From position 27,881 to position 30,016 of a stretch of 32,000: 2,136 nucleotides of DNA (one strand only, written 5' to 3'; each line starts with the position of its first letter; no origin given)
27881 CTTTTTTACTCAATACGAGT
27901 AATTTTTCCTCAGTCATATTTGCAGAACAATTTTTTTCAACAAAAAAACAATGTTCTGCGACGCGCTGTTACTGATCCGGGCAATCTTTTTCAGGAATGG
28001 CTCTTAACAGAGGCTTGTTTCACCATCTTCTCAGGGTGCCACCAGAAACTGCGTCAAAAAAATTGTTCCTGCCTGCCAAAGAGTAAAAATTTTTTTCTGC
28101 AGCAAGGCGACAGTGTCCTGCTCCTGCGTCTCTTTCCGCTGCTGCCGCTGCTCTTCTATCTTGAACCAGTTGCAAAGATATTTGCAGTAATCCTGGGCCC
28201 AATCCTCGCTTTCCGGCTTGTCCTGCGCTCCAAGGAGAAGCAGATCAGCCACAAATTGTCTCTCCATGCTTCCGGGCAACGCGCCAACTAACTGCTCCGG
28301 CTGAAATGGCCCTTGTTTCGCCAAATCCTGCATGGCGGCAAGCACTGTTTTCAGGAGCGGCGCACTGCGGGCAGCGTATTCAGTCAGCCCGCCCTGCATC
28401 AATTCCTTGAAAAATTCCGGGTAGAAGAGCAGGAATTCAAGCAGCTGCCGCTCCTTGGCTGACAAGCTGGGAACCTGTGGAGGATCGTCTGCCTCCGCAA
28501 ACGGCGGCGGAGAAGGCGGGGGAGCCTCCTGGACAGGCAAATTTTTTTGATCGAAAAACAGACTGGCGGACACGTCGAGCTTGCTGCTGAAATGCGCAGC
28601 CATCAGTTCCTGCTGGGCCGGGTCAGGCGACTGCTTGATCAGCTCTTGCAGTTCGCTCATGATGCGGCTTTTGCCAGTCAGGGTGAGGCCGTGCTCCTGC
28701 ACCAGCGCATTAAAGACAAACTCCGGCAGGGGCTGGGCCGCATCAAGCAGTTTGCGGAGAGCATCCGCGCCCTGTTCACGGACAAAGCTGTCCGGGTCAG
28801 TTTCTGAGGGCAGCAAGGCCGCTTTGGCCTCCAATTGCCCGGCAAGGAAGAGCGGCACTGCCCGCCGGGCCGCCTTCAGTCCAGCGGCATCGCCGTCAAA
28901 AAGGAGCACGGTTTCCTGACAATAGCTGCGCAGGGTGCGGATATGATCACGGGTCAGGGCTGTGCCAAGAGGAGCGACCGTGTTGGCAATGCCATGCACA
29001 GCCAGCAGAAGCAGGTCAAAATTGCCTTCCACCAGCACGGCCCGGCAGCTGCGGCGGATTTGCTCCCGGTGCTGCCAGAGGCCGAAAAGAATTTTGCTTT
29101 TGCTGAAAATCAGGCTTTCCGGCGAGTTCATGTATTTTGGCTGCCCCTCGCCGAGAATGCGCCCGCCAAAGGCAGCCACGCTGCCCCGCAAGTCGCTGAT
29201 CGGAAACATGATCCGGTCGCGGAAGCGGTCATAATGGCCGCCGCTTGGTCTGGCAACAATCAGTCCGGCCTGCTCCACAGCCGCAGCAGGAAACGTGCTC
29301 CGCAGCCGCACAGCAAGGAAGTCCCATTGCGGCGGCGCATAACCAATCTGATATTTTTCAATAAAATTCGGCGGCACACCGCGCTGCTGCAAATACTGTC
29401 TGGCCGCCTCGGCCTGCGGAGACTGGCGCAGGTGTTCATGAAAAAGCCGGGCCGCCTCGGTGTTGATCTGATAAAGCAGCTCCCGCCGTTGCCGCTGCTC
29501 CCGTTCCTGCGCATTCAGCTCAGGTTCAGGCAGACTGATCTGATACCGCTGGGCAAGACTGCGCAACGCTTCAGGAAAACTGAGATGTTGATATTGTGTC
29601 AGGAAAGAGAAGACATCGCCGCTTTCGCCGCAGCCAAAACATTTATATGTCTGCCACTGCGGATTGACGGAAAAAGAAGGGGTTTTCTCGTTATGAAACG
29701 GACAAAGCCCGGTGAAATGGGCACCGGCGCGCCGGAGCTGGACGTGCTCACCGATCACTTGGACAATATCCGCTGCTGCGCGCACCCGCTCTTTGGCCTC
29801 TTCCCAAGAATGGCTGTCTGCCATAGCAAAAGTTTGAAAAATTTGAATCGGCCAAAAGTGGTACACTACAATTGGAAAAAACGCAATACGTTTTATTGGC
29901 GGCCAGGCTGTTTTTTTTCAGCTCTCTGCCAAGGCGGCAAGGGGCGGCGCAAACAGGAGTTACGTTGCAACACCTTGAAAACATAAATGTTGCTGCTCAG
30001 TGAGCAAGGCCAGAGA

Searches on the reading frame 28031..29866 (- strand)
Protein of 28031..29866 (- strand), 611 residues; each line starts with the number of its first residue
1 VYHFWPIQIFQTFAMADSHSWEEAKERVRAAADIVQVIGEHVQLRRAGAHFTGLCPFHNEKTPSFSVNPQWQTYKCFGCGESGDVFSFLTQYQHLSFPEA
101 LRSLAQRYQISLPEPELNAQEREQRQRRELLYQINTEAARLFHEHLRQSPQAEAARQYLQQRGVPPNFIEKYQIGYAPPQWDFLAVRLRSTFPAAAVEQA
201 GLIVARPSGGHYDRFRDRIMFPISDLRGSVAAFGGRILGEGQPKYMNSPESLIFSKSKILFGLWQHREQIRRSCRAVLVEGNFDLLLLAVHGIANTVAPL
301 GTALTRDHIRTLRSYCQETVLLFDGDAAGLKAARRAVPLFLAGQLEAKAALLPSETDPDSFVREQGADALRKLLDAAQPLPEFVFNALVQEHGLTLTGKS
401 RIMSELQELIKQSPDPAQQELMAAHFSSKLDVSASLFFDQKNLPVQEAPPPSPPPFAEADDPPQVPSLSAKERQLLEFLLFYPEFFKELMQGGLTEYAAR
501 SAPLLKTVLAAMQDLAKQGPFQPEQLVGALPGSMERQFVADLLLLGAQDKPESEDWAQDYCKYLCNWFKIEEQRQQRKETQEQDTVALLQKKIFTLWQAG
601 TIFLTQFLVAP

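Call 71: search_protein_families(library=pfam, proteins=[window:28031-29866:-], max_evalue=0.00001)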
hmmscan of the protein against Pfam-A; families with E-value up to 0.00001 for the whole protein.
window:28031-29866:- (611 aa): 6 families
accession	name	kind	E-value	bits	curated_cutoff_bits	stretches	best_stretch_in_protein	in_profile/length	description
PF08275.17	DNAG_N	-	1.8e-38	131.9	26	1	142-265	2-126/128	DNA primase catalytic core, N-terminal domain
PF01807.25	Zn_ribbon_DnaG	-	5.8e-34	116.3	24.9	1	25-113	6-94/98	CHC2 zinc finger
PF13155.12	Toprim_2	-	2.3e-15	57.2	22.1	1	277-361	1-87/88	Toprim-like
PF13662.12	Toprim_4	-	3.5e-13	50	25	1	276-340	3-74/85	Toprim domain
PF01751.28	Toprim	-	7e-08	33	23.1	1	276-339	2-79/96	Toprim domain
PF10410.14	DnaB_bind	-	2.7e-07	31.2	20.6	1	382-433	2-54/56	DnaB-helicase binding domain of primase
